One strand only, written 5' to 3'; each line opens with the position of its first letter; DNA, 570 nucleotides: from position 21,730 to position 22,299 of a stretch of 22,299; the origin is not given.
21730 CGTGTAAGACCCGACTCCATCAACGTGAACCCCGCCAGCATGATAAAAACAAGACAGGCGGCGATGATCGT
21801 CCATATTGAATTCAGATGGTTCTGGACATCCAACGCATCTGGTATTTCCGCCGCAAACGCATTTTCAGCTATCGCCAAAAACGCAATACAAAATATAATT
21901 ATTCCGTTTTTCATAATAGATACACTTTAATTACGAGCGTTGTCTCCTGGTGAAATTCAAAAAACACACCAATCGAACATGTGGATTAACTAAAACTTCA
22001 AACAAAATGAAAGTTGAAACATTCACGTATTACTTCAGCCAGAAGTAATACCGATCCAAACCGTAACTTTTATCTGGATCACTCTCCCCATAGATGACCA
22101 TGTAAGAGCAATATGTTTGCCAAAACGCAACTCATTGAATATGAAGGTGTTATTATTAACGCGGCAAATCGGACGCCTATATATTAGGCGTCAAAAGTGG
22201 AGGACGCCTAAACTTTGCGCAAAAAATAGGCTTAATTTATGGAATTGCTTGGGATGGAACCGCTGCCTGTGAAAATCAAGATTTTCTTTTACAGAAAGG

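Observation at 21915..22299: Composite upstream control region: sigma-54 promoter, triple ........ enhancer site and a 10-bp hairpin in a ~180-nt leader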

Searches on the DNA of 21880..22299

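Call 57: search_rna_families(source=window, start=21880, end=22299, threshold=evalue, max_evalue=5)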
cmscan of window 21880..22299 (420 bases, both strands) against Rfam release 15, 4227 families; matches with E-value up to 5: 3.
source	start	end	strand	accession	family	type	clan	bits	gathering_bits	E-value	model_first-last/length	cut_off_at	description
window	21880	21935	-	RF01810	pntA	Gene; sRNA;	-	20.8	54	0.87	1-62/62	no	pntA sRNA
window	22131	22234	+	RF02715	sno_ncR1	Gene; snRNA; snoRNA; HACA-box;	-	17.5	94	2.7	1-111/111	no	Small nucleolar RNA ncR1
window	22115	22192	-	RF03127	L13-Bacteroidia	Cis-reg; leader;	-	14.7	38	1.7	1-73/73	no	L13-Bacteroidia ribosomal protein leader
